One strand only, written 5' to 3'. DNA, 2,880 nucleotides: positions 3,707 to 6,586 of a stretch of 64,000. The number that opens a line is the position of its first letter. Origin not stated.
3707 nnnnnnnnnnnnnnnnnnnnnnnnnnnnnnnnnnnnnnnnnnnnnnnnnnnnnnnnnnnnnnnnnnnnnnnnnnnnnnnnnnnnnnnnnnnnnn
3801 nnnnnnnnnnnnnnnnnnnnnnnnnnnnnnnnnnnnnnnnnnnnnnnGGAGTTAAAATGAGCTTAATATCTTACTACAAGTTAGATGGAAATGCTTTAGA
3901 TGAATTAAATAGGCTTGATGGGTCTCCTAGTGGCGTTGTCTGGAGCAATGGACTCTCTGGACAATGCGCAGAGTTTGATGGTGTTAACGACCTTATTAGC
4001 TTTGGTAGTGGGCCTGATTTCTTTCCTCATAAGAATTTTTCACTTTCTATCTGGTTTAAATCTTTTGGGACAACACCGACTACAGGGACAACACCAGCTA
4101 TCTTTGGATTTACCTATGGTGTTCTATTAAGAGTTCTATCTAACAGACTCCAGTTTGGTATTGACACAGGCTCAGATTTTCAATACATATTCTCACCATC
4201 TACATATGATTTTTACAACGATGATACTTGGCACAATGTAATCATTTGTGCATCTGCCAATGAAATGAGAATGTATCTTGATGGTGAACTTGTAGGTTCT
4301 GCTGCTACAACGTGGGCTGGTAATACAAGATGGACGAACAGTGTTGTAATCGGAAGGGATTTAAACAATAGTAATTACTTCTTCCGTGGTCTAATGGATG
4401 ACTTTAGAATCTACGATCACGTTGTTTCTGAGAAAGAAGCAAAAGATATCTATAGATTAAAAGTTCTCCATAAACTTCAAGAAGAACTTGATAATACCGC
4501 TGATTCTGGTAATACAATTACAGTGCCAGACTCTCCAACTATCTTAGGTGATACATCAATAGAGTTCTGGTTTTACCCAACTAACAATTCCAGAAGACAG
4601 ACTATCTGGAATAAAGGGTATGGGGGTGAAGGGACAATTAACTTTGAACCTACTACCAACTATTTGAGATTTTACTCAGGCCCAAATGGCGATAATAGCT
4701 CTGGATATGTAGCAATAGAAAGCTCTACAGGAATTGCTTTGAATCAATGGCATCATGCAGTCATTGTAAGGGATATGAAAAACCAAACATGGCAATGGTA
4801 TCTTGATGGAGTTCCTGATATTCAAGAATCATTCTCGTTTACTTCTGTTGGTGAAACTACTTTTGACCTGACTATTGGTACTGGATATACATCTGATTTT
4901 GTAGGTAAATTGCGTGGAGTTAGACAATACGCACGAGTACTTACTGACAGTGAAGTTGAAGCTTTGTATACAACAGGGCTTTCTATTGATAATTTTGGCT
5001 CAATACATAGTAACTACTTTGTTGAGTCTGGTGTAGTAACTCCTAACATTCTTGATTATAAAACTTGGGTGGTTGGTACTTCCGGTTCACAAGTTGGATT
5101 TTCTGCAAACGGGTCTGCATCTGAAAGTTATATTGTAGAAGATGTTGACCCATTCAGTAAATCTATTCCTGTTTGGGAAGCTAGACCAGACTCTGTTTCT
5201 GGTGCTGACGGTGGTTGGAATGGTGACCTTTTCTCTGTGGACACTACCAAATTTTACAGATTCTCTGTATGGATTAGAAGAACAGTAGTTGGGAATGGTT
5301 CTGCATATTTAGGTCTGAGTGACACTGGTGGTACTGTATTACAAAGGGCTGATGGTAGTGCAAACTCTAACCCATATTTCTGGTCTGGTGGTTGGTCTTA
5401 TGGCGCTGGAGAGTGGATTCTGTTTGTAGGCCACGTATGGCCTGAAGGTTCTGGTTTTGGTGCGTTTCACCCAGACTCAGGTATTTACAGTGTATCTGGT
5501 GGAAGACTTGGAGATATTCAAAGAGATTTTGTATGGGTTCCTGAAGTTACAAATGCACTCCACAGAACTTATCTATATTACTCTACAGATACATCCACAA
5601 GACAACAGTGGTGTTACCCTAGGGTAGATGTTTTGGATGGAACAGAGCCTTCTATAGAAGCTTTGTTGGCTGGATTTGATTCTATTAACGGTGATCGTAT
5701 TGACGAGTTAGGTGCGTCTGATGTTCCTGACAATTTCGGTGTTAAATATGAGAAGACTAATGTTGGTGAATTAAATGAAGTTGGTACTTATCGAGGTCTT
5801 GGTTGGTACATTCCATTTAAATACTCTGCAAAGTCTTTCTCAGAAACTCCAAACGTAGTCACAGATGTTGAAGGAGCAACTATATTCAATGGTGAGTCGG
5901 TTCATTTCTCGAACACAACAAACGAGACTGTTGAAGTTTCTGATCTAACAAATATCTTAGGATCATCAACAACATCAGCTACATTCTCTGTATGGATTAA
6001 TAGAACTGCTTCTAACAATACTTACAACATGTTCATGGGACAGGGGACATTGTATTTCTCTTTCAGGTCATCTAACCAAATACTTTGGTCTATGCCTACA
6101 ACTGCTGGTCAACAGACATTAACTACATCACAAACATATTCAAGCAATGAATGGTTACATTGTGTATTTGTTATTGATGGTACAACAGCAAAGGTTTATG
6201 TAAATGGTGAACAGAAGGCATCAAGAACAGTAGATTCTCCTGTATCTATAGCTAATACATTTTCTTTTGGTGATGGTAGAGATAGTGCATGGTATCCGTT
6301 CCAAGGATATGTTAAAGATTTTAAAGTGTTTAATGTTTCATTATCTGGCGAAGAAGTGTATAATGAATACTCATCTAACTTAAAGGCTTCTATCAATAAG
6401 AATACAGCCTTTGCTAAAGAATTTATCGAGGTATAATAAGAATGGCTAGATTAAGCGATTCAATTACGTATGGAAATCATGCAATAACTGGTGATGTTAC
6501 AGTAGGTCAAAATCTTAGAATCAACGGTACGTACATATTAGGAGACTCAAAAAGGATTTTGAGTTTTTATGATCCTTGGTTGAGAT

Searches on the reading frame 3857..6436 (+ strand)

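Call 8: search_protein_families(library=phrogs, proteins=[window:3857-6436:+])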
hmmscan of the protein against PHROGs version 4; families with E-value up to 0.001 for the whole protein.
window:3857-6436:+ (859 aa): 4 families
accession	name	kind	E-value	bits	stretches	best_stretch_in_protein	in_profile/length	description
phrog_8510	-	head and packaging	2.2e-28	99.6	3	668-847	718-906/1348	virion structural protein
phrog_3545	-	unknown function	2.4e-26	93.1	3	215-350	798-952/1115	-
phrog_13163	-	tail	1.5e-08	34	0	680-825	553-700/976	baseplate wedge subunit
phrog_24074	-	unknown function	2.7e-07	30.2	1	677-824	455-605/892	-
